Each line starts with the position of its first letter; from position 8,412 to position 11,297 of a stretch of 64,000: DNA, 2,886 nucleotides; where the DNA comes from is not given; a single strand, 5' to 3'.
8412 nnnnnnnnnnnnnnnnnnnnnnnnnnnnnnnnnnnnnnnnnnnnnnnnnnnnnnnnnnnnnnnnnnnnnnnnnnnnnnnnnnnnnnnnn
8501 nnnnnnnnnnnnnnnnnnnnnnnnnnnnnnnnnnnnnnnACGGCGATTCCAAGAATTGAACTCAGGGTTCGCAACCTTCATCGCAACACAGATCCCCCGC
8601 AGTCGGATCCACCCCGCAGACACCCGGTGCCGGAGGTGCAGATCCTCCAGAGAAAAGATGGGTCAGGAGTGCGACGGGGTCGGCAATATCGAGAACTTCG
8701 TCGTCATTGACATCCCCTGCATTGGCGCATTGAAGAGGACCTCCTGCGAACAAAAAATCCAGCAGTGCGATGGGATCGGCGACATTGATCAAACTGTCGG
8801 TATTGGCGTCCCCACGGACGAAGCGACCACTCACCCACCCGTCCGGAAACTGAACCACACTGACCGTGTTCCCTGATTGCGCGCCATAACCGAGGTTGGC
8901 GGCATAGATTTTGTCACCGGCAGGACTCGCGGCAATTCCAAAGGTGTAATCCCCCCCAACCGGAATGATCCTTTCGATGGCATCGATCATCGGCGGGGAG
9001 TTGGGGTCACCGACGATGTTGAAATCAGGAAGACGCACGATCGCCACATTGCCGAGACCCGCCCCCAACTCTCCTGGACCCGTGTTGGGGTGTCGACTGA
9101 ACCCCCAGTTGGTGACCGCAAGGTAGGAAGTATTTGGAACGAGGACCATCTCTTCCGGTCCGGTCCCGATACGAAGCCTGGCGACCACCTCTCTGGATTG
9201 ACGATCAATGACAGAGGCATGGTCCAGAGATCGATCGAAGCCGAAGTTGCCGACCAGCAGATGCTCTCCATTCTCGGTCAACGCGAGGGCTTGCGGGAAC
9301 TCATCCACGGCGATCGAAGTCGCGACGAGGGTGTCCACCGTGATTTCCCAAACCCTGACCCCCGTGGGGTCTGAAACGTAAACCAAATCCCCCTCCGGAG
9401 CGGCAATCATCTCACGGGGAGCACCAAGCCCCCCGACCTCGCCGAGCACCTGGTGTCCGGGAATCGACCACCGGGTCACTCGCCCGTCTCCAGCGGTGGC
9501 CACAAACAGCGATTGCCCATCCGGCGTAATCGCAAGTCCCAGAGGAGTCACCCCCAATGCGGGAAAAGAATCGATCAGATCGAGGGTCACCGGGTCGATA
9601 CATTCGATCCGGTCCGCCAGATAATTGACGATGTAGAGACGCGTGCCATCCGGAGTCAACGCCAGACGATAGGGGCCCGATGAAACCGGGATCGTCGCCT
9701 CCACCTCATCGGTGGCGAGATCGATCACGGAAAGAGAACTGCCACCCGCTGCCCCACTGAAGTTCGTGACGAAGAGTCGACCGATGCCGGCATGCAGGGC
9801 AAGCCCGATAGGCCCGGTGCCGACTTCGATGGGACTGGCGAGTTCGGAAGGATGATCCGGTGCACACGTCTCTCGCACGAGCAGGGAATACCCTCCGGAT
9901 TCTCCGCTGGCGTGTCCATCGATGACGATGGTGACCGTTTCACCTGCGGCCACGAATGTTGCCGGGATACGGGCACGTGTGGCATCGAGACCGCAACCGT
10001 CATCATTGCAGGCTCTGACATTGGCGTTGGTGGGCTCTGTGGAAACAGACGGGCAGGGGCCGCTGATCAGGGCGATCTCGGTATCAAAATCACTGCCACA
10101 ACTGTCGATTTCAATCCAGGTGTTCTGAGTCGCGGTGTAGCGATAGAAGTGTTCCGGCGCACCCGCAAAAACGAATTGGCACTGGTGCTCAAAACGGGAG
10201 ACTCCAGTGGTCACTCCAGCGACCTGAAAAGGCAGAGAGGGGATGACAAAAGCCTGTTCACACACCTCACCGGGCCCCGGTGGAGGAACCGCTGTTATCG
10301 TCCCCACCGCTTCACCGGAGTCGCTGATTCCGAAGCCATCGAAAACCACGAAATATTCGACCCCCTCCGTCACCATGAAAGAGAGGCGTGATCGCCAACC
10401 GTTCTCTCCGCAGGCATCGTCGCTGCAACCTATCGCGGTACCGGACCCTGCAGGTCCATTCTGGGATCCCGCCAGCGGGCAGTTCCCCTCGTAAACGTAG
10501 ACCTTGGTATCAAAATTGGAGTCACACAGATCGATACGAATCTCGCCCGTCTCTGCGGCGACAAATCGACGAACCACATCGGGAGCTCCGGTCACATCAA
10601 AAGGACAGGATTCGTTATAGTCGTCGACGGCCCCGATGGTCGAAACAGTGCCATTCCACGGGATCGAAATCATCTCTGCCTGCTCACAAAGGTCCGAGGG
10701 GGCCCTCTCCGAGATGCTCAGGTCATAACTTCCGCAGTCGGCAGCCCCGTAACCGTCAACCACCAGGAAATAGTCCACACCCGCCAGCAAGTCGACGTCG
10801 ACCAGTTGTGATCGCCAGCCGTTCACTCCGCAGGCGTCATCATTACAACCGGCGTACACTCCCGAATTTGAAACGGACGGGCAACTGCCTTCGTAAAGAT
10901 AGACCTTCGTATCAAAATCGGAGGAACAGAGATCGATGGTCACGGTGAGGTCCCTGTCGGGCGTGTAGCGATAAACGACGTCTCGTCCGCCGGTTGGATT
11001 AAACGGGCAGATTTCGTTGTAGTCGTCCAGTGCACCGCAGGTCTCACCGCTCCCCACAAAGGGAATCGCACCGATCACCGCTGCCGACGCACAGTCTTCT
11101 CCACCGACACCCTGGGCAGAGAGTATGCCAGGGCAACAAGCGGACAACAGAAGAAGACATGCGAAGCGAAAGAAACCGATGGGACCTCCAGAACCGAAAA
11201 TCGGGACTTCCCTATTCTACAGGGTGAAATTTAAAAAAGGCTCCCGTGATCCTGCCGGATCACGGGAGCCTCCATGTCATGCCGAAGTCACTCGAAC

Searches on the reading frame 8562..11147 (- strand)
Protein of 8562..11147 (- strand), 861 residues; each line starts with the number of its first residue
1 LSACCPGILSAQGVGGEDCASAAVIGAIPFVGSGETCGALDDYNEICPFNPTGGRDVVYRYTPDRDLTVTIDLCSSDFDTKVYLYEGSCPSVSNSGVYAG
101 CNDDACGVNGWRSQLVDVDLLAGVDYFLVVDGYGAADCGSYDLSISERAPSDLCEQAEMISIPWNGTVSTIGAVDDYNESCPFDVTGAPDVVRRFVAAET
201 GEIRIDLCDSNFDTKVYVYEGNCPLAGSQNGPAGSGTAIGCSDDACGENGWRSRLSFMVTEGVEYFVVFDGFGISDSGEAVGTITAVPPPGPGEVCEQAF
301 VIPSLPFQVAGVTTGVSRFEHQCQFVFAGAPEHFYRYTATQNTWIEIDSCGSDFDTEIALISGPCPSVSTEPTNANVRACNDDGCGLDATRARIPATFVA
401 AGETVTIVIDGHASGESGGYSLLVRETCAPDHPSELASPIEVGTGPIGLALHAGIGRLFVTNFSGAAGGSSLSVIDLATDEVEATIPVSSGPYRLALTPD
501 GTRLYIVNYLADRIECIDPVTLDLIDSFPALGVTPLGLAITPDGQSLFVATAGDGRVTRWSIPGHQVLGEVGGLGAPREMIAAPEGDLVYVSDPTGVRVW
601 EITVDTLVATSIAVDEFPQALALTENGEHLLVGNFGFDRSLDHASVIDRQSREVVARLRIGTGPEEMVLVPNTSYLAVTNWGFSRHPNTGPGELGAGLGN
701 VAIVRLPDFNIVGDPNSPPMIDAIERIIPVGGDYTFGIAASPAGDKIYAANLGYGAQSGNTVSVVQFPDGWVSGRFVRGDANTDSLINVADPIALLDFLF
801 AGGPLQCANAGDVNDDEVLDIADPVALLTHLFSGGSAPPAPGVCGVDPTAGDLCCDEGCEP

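Call 6: search_protein_families(library=pfam, proteins=[window:8562-11147:-], max_evalue=0.1)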
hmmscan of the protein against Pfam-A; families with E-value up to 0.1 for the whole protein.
window:8562-11147:- (861 aa): 5 families
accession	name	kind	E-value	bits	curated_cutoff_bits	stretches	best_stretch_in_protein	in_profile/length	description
PF21783.3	YNCE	-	0.00019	21.3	27.1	1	465-571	215-322/339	YNCE-like beta-propeller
PF25174.1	Beta-prop_THOC3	-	0.0012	18.3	305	1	470-678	69-271/272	THOC3 beta-propeller domain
PF10282.15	Lactonase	-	0.0025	17.5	21.7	1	491-560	245-318/344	Lactonase, 7-bladed beta-propeller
PF23414.1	Beta-prop_EML_2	-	0.0041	17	90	0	591-679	16-99/266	Echinoderm microtubule-associated protein second beta-propeller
PF07433.17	DUF1513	-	0.04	13.4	27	0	660-695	97-132/304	Protein of unknown function (DUF1513)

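Call 11: search_protein_families(library=ncbifam, proteins=[window:8562-11147:-], max_evalue=0.1)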
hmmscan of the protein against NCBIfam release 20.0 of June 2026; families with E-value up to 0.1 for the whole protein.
window:8562-11147:- (861 aa): 8 families
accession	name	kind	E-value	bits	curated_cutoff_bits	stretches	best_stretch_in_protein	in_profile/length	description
TIGR03866.1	PQQ_ABC_repeats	subfamily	2.1e-19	69.7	287.3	1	458-632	13-183/310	PQQ-dependent catabolism-associated beta-propeller protein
TIGR02276.1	beta_rpt_yvtn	repeat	1.6e-17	63.2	27.85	2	470-497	14-41/42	beta-propeller repeat protein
NF048007.1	MmpL3Stblzr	equivalog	4.1e-13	49.3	600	2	471-552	249-327/366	MmpL3/TtfA transport complex stabilizer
NF052340.1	hydrazine_beta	equivalog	9.3e-12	44.7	560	2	457-553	46-137/372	hydrazine synthase subunit beta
NF052460.1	L-NosZ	equivalog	1.2e-06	27.3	700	1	470-547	196-272/480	clade III lactonase-type nitrous-oxide reductase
NF052280.1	7_blade_YncE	equivalog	7.9e-06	24.9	400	1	471-506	280-315/338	7-bladed beta-propeller protein YncE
NF052342.1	hydrazine_BC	exception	1.1e-05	23.8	1250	1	534-675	40-181/690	hydrazine synthase subunit beta-gamma fusion subunit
NF038117.1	choice_anch_I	subfamily_domain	0.0004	19.4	300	0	597-637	77-116/458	choice-of-anchor I family protein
